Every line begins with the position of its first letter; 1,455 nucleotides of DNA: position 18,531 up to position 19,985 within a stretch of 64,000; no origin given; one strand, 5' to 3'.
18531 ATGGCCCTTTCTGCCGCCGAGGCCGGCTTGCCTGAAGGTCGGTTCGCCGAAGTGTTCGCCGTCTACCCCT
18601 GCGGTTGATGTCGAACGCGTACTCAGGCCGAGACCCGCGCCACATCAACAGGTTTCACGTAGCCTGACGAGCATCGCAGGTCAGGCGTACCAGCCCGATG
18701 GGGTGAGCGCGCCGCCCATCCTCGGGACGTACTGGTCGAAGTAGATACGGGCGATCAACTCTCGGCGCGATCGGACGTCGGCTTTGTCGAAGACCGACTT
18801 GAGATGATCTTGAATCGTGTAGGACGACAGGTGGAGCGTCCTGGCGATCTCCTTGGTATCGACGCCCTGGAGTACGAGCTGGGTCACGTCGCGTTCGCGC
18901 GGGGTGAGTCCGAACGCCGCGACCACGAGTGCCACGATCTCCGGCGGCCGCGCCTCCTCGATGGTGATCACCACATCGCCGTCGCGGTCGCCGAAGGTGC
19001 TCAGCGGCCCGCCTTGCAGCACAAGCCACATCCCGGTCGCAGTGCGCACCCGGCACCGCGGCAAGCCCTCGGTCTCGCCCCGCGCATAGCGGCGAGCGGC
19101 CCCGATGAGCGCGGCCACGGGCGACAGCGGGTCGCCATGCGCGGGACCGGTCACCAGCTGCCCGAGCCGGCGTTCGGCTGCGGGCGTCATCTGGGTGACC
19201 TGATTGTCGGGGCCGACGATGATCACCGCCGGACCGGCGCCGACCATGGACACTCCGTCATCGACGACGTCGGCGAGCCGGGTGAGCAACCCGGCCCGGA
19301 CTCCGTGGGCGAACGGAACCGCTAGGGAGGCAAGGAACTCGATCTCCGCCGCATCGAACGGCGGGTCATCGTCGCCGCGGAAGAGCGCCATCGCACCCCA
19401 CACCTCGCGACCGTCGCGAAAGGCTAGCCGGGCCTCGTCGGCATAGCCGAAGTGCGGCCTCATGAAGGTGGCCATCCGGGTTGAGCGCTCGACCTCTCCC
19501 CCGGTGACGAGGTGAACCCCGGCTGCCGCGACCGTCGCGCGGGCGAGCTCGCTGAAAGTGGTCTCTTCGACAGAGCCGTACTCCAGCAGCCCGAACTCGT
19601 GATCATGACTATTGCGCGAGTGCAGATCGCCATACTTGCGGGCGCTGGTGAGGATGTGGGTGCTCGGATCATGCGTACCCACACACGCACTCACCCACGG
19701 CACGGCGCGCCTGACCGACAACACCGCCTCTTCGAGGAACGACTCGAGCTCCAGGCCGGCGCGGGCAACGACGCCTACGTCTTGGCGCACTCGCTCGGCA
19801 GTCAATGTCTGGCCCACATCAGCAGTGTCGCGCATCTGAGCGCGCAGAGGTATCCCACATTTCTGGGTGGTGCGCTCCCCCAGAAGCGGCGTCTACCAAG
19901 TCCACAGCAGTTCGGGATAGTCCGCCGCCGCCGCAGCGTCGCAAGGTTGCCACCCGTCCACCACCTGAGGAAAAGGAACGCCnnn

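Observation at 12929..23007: Twice-repeated triad: LuxR-GAF regulator, BBE-type FAD oxidase, class-V PLP enzyme, around a PIG-L deacetylase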

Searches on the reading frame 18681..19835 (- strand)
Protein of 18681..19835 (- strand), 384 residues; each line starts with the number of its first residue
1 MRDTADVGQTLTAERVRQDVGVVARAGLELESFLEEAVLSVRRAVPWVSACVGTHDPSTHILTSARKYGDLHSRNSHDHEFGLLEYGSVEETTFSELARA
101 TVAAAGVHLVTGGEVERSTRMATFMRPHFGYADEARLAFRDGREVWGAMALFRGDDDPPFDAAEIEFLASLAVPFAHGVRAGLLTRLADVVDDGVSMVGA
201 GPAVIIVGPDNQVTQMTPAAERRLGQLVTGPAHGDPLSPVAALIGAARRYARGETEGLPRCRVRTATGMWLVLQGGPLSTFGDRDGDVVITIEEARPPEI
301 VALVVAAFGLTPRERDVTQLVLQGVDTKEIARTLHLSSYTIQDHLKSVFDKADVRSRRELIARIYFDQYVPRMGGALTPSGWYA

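Call 4: search_protein_families(library=pfam, proteins=[window:18681-19835:-], max_evalue=0.01)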
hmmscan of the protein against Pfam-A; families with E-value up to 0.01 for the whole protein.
window:18681-19835:- (384 aa): 1 family
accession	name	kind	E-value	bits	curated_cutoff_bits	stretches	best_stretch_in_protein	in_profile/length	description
PF00196.25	GerE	-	9.6e-13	48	23.5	1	310-361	3-54/57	Bacterial regulatory proteins, luxR family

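Call 9: search_protein_families(library=ncbifam, proteins=[window:18681-19835:-], max_evalue=0.001)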
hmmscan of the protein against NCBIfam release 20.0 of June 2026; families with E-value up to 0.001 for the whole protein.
window:18681-19835:- (384 aa): 18 families
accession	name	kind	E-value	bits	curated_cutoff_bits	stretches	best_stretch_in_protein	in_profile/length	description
NF041232.1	BagY_FevT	exception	1.6e-42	145.7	700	1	37-371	27-358/367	LuxR family transcriptional regulator BagY/FevT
TIGR03020.2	EpsA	equivalog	2.6e-10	40.3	170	1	307-365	188-246/247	XrtB/PEP-CTERM-associated transcriptional regulator EpsA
NF007935.0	PRK10651.1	equivalog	4.7e-08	32.5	250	1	309-360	155-206/216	two-component system response regulator NarL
NF040749.1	tetrathio_RR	equivalog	1.7e-06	27.9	290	1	309-363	133-187/191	tetrathionate respiration response regulator TtrR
NF052445.1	RespRegMctR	equivalog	4.4e-06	26.3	300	1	309-361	144-196/205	two-component system response regulator MctR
NF007685.0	PRK10360.1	equivalog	5e-06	26.5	258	1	309-365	137-193/196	response regulator transcription factor UhpA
NF052366.1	photon_PedR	equivalog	5.5e-06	26.5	120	1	310-361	3-54/74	photosynthetic electron transport-dependent transcriptional regulator PedR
NF007708.0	PRK10403.1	equivalog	6.6e-06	25.7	343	1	310-365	154-207/215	nitrate/nitrite response regulator protein NarP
NF007505.1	PRK10100.1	equivalog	8.6e-06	25.6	250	1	308-358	143-193/204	biofilm master transcriptional regulator CsgD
NF003420.0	PRK04841.1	equivalog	1.3e-05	23.5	537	1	305-361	834-890/903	HTH-type transcriptional regulator MalT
TIGR03541.1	reg_near_HchA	equivalog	2.5e-05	23.9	215.6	1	309-362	171-224/232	PA1136 family autoinducer-binding transcriptional regulator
NF047785.1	respo_reg_MadR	equivalog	3.7e-05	23.2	300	1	309-360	148-199/209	MadR family response regulator transcription factor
NF011896.0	PRK15369.1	equivalog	8.9e-05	22.2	242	1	310-362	150-202/211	two component system response regulator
NF041830.1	RR_TF_ErdR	exception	0.00018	21.3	390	1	309-358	150-199/213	response regulator transcription factor ErdR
NF047608.1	LIC13292_fam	subfamily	0.00028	21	200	1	305-362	98-155/166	LIC13292 family transcriptional regulator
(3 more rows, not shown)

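Call 11: find_encoding_contigs(protein=window:18681-19835:-, flank=10000, max_places=6)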
Protein window:18681-19835:- (384 aa): 1 contig read that carries it; 1 place shown.
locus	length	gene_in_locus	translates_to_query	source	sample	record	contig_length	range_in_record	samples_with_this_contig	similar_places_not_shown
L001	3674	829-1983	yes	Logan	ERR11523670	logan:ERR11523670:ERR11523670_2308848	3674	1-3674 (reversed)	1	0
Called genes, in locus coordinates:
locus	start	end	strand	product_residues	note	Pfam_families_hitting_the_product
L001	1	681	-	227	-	?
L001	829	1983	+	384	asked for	PF00196:GerE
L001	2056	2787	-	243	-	PF02585:PIG-L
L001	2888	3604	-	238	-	-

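Call 12: find_homologous_proteins(query=window:18681-19835:-, max_evalue=0.00001)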
Query window:18681-19835:- (384 aa): 1324 proteins with E <= 0.00001 among 8000 candidates; the best 120 are listed.
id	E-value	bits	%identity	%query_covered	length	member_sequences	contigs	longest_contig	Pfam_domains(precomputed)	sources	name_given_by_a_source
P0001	5.9e-251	850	100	100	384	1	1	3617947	PF00196.26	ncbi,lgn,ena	-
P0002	3.5e-203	693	82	97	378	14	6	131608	PF00196.26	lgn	-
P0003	1.0e-201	688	82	97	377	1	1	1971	PF00196.26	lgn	-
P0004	1.4e-191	655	79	97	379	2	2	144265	PF00196.26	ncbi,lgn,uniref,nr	ncbi:response regulator transcription factor [Nocardia thailandica]|uniref:Response regulator transc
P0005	1.9e-189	648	78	97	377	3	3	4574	PF00196.26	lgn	-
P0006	2.1e-188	644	79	97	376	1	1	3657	PF00196.26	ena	-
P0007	9.7e-187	639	78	97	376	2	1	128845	PF00196.26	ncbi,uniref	ncbi:helix-turn-helix transcriptional regulator [Nocardioides sp. YIM 152588]|uniref:response regula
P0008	1.3e-186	638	77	97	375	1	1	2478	PF00196.26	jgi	jgi:DNA-binding CsgD family transcriptional regulator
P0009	1.7e-186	638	78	98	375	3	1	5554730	PF00196.26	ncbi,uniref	ncbi:response regulator transcription factor [Pimelobacter simplex]|uniref:response regulator transc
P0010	4.8e-186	636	77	97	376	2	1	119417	PF00196.26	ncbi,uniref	ncbi:helix-turn-helix transcriptional regulator [Nocardioides sp. SYSU DS0651]|uniref:helix-turn-hel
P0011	1.2e-184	632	77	97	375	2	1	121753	PF00196.26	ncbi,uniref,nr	ncbi:helix-turn-helix transcriptional regulator [Nocardioides gansuensis]|uniref:Helix-turn-helix tr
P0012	1.5e-184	631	75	97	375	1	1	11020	PF00196.26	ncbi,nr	ncbi:MAG TPA: helix-turn-helix transcriptional regulator [Nocardioides sp.]|nr:helix-turn-helix tran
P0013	2.0e-184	631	76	97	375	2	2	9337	PF00196.26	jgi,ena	-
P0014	5.4e-184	630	76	97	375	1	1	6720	PF00196.26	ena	-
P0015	8.6e-184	629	76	97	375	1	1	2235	PF00196.26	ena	-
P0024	1.5e-177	608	74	97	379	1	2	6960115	PF00196.26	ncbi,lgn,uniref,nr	ncbi:response regulator transcription factor [Nocardia takedensis]|uniref:response regulator transcr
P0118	6.7e-161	554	67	98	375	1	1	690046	PF00196.26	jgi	jgi:DNA-binding CsgD family transcriptional regulator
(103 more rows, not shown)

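Call 18: find_encoding_contigs(protein=P0009, flank=8000, max_places=2)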
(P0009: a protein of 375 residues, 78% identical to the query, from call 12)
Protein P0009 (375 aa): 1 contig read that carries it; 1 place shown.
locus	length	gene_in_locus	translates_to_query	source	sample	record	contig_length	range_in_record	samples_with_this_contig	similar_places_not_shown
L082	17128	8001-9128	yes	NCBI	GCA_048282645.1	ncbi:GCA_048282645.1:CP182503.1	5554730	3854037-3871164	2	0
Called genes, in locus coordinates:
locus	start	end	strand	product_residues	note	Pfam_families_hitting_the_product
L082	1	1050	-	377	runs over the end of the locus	PF02771:Acyl-CoA_dh_N, PF02770:Acyl-CoA_dh_M, PF00441:Acyl-CoA_dh_1, PF08028:Acyl-CoA_dh_2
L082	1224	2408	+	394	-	PF00108:Thiolase_N, PF02801:Ketoacyl-synt_C (faint), PF00109:ketoacyl-synt (weak), PF02803:Thiolase_C, PF22691:Thiolase_C_1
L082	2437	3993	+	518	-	PF00501:AMP-binding, PF13193:AMP-binding_C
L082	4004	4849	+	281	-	PF00378:ECH_1, PF16113:ECH_2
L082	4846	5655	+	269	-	PF00106:adh_short, PF08659:KR, PF13561:adh_short_C2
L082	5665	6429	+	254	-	PF00378:ECH_1, PF16113:ECH_2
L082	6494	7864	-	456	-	PF01565:FAD_binding_4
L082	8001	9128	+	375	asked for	PF00196:GerE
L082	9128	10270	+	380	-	PF00196:GerE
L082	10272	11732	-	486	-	PF24684:Vgb_lyase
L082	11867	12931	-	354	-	PF00005:ABC_tran, PF13304:AAA_21 (faint), PF08402:TOBE_2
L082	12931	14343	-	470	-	PF00528:BPD_transp_1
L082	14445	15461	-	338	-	PF13531:SBP_bac_11, PF01547:SBP_bac_1, PF13416:SBP_bac_8, PF13343:SBP_bac_6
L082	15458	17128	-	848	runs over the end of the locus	PF00501:AMP-binding, PF00550:PP-binding (weak), PF01757:Acyl_transf_3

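Call 19: find_encoding_contigs(protein=P0024, flank=8000, max_places=2)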
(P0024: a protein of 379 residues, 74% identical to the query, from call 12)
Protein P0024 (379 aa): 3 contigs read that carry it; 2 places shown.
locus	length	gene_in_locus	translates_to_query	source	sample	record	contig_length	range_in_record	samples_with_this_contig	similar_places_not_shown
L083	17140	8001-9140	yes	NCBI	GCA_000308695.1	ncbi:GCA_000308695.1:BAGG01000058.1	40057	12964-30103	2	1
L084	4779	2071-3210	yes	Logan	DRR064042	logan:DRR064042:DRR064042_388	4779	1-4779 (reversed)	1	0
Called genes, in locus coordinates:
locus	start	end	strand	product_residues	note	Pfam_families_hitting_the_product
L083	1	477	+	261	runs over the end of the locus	PF00392:GntR, PF07702:UTRA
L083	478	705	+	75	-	PF13484:Fer4_16 (faint), PF00037:Fer4 (faint), PF12837:Fer4_6 (faint), PF13237:Fer4_10, PF14697:Fer4_21 (weak), PF12838:Fer4_7, PF13187:Fer4_9 (weak)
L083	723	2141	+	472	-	PF13379:NMT1_2, PF12974:Phosphonate-bd (faint), PF09084:NMT1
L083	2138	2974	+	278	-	PF00528:BPD_transp_1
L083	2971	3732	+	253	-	PF00005:ABC_tran, PF13304:AAA_21 (faint)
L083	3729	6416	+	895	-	PF00890:FAD_binding_2, PF01134:GIDA (weak), PF01266:DAO (weak), PF03486:HI0933_like, PF07992:Pyr_redox_2 (weak), PF12831:FAD_oxidored, PF02910:Succ_DH_flav_C, PF13646:HEAT_2, +2 more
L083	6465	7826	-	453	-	PF01565:FAD_binding_4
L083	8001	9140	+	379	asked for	PF00196:GerE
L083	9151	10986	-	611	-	PF00009:GTP_EFTU, PF01926:MMR_HSR1 (faint), PF22594:GTP-eEF1A_C, PF01583:APS_kinase, PF13671:AAA_33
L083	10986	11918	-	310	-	PF01507:PAPS_reduct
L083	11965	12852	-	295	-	PF09339:HTH_IclR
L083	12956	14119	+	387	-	-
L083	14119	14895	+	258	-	PF00106:adh_short, PF08659:KR, PF13561:adh_short_C2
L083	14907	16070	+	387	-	PF00685:Sulfotransfer_1 (weak), PF13469:Sulfotransfer_3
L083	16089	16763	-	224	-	PF03061:4HBT (weak)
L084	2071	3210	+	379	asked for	PF00196:GerE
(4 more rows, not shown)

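Call 20: find_encoding_contigs(protein=P0118, flank=8000, max_places=2)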
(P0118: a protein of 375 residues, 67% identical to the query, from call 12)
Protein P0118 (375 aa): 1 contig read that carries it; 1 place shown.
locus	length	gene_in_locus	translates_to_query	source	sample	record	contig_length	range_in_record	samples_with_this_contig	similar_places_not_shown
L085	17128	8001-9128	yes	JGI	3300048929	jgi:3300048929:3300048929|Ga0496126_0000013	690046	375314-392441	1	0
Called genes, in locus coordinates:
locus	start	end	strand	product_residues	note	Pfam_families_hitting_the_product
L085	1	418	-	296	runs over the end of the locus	PF01882:DUF58, PF13519:VWA_2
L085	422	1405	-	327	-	PF20030:bpMoxR, PF07726:AAA_3, PF07728:AAA_5, PF17863:AAA_lid_2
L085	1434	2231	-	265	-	PF00089:Trypsin, PF13365:Trypsin_2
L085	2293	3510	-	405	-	PF00067:p450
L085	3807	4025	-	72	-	-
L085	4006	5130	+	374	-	PF13433:Peripla_BP_5 (weak), PF13458:Peripla_BP_6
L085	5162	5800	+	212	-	PF01243:PNPOx_N (weak)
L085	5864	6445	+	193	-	PF01243:PNPOx_N (weak)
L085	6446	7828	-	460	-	PF01565:FAD_binding_4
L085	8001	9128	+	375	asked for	PF00196:GerE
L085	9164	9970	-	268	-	PF01209:Ubie_methyltran, PF13847:Methyltransf_31, PF08241:Methyltransf_11, PF08242:Methyltransf_12, PF13649:Methyltransf_25, PF00107:ADH_zinc_N (weak)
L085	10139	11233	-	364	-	PF00561:Abhydrolase_1, PF12146:Hydrolase_4 (weak), PF00196:GerE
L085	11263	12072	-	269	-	PF13622:4HBT_3, PF20789:4HBT_3C, PF02551:Acyl_CoA_thio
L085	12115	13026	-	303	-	PF06719:AraC_N, PF02311:AraC_binding (weak), PF00165:HTH_AraC (weak), PF12833:HTH_18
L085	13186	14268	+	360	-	PF00248:Aldo_ket_red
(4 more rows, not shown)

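Call 22: search_solved_structures(query=window:18681-19835:-, max_evalue=0.01)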
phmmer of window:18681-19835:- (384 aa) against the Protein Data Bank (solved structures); distinct sequences matched with E-value up to 0.01: 20.
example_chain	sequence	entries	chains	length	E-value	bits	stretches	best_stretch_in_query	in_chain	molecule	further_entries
8u3b_G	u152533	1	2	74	2.8e-07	33.3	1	310-365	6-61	Nitrate/nitrite response regulator protein NarL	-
1je8_A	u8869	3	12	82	4.2e-07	32.7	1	310-364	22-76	Nitrate/Nitrite Response Regulator Protein NARL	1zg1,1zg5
4ldz_A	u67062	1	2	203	7.8e-07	31.8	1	298-363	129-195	Transcriptional regulatory protein DesR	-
1a04_A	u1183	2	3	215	2e-06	30.4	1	309-363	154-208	NITRATE/NITRITE RESPONSE REGULATOR PROTEIN NARL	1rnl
1fse_A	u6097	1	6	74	9.8e-06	28.2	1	310-363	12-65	GERE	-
2krf_A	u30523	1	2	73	2.1e-05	27.1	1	310-361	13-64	Transcriptional regulatory protein comA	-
3ulq_B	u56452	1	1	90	3.1e-05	26.5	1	310-361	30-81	Transcriptional regulatory protein ComA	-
4wt0_B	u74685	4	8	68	0.00036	23.1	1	309-365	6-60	Response regulator receiver domain protein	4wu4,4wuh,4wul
6jqs_A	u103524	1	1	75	0.00043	22.8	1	310-363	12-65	DNA-binding response regulator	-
7ve4_A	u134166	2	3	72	0.00048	22.6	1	310-362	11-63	DNA-binding response regulator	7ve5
4wsz_A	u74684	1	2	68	0.0005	22.6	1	309-365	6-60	Response regulator receiver domain protein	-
7x1k_A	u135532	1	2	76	0.00064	22.2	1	310-362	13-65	Chemotaxis protein CheY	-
2rnj_A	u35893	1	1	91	0.00076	22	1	310-362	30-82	Response regulator protein vraR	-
3clo_A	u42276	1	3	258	0.0018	20.7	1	268-357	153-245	Transcriptional regulator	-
1yio_A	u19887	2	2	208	0.0021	20.5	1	309-362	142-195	response regulatory protein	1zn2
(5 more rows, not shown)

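Call 31: find_related_loci(query=window:18681-19835:-, collection=metagenome_contigs, flank=6000)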
Query window:18681-19835:- (384 aa) in metagenome_contigs; peptide patterns used: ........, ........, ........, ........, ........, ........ (x = any residue, [..] = any of these).
184 stretches matched a pattern; 47 encode a relative of the query (tblastn E <= 1e-3); 47 distinct loci.
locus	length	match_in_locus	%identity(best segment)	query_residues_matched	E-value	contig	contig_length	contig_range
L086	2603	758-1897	83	4-384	0e+0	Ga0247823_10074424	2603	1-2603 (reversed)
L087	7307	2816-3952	75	3-384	0e+0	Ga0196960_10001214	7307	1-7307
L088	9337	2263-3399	75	3-384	0e+0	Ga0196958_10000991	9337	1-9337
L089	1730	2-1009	83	48-384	0e+0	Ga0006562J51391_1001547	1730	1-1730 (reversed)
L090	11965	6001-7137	70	3-384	2e-175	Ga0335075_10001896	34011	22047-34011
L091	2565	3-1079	73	22-383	0e+0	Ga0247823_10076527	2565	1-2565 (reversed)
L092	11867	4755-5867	69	11-384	9e-171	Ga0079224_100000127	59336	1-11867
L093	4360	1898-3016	70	9-384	7e-174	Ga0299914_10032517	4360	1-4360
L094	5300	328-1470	67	1-384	4e-170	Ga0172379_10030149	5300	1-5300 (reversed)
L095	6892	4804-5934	69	3-384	4e-166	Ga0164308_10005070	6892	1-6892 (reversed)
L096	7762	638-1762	69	7-384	2e-161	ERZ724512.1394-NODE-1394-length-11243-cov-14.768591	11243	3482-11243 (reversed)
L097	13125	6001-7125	63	5-383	7e-149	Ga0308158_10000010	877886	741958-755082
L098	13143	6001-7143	61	1-383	2e-148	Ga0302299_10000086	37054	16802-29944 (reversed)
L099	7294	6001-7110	64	11-383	3e-146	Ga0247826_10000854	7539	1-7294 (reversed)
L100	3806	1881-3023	62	1-384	4e-150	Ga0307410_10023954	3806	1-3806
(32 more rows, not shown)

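Call 53: predict_structure(alignment_id=A2)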
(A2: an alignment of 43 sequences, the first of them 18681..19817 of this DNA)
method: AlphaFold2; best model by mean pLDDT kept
length: 378 residues; sequences in the alignment: 43
mean_pLDDT: 89.3   pTM: 0.86
mean pLDDT of the five models: 89.3, 88.7, 87.9, 87.8, 86.4
residues with pLDDT >= 90: 274; 70-90: 68; 50-70: 24; < 50: 12
segments of 3 or more residues with pLDDT < 50: 367-378
pLDDT, mean of each block of 10 residues (from residue 1): 82 92 92 96 96 93 92 93 93 95 97 95 97 94 98 98 97 87 62 81 95 93 82 96 94 93 92 79 95 86 90 93 97 97 93 85 53 40
secondary structure, 60 per line:
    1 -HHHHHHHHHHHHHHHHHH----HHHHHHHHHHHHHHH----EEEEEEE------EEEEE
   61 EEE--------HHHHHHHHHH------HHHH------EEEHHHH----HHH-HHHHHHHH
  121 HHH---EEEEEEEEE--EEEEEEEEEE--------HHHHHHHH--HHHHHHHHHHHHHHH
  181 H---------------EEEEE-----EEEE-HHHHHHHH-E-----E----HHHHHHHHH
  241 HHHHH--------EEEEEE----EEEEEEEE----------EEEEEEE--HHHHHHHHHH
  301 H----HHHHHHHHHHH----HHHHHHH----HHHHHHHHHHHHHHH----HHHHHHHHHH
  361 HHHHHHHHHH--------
elements in order: H2-19 H24-38 E43-49 E56-63 H72-81 H88-91 E98-100 H101-104 H113-123 E127-135 E138-147 H156-163 H166-181 E197-201 E207-210 H212-219 H232-245 E254-259 E264-271 E282-288 H291-301 H306-316 H321-327 H332-346 H351-370

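Call 56: search_protein_families(library=pfam, proteins=[L097:5454-5867:-, L087:1909-2700:-, L082:9128-10270:+], max_evalue=0.01)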
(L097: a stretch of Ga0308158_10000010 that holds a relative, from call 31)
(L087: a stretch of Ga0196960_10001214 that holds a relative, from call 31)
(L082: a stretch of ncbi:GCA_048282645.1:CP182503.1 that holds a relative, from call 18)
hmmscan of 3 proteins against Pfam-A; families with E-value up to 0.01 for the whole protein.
L097:5454-5867:- (137 aa): 1 family
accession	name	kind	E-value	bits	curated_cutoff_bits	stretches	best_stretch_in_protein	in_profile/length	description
PF01042.26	Ribonuc_L-PSP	-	1.1e-14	54.9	27.3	1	33-133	20-120/121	Endoribonuclease L-PSP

L087:1909-2700:- (263 aa): 1 family
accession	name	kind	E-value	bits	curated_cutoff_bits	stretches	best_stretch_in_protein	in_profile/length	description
PF02585.22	PIG-L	-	1.6e-32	113.1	28.2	1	16-153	1-129/129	GlcNAc-PI de-N-acetylase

L082:9128-10270:+ (380 aa): 1 family
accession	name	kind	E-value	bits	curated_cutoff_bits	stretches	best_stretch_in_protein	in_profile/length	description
PF00196.25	GerE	-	2.3e-12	46.8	23.5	1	306-358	3-55/57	Bacterial regulatory proteins, luxR family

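Call 57: fold_search(model_id=the predicted structure, library=pdb)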
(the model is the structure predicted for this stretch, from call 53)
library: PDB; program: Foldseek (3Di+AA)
matches with E <= 10: 1561; with E <= 0.001: 106
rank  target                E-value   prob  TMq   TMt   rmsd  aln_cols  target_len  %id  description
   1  6oap_A                1.5e-05  1.00  0.32  0.39   7.3       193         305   14  Crystal structure of a dual sensor histidine kinase in the green-light absorbing Pg state (released 2019-09-18)
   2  6ob8_A                2.0e-05  1.00  0.33  0.40   5.8       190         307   17  Crystal structure of a dual sensor histidine kinase in green light illuminated state (released 2019-09-18)
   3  4gw9_D                2.4e-05  1.00  0.26  0.17  18.1       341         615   12  Structure of a bacteriophytochrome and light-stimulated protomer swapping with a gene repressor (released 2012-09-26)
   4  4gw9_B                2.8e-05  1.00  0.26  0.17  18.5       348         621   15  Structure of a bacteriophytochrome and light-stimulated protomer swapping with a gene repressor (released 2012-09-26)
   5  8a5r                  3.3e-05  1.00  0.17  0.29  15.7       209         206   19  Crystal structure of light-activated DNA-binding protein EL222 from Erythrobacter litoralis crystallized and measured in (released 2023-07-05)
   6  5c5k_A                4.2e-05  1.00  0.32  0.26  14.4       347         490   12  Structure of the Pfr form of a canonical phytochrome (released 2016-02-17)
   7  7dwm_B                4.4e-05  1.00  0.20  0.32  13.3       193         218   20  Crystal structure of the phage VqmA-DPO complex (released 2021-05-05)
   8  6oap_B                5.4e-05  1.00  0.34  0.42   5.2       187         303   16  Crystal structure of a dual sensor histidine kinase in the green-light absorbing Pg state (released 2019-09-18)
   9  6oaq_B                5.7e-05  1.00  0.34  0.41   5.6       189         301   18  Crystal structure of a dual sensor histidine kinase in BeF3- bound state (released 2019-09-18)
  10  6oaq_A                6.0e-05  1.00  0.34  0.41   5.6       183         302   18  Crystal structure of a dual sensor histidine kinase in BeF3- bound state (released 2019-09-18)
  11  5i5l                  7.0e-05  1.00  0.28  0.23  15.3       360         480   14  The photosensory module (PAS-GAF-PHY) of the bacterial phytochrome Agp1 (AtBphP1) in the Pr form, chromophore modelled w (released 2016-08-03)
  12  6pl0_B                7.0e-05  1.00  0.27  0.18  17.7       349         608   12  Crystal structure of the dark-adapted full-length bacteriophytochrome XccBphP from Xanthomonas campestris in the Pr st (released 2020-12-30)
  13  4gw9_A                7.0e-05  0.99  0.20  0.14  20.4       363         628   13  Structure of a bacteriophytochrome and light-stimulated protomer swapping with a gene repressor (released 2012-09-26)
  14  9a5d_A                7.0e-05  0.98  0.20  0.13  62.2       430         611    9  Integrative model of WALK-YYCH by crosslinking MS and deep learning (released 2024-09-18)
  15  3p7n_A                7.4e-05  1.00  0.17  0.31  14.1       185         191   20  Crystal structure of light activated transcription factor El222 from Erythrobacter litoralis (released 2011-05-25)
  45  2w3g_A                2.5e-04  1.00  0.31  0.71   4.9       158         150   16  Air-oxidized structure of the first GAF domain of Mycobacterium tuberculosis DosS (released 2009-03-10)
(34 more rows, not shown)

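Call 84: search_protein_families(library=padloc, proteins=[window:18681-19817:-], max_evalue=0.001)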
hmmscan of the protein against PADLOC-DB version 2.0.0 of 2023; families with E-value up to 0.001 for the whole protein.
window:18681-19817:- (378 aa): 2 families
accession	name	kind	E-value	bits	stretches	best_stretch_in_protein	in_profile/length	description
PDLC01851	CARF3--CARF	-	5.3e-09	33.9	1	304-347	210-253/279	-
PDLC01855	CARF3--CARF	-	6.9e-05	20.6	1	304-345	218-259/288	-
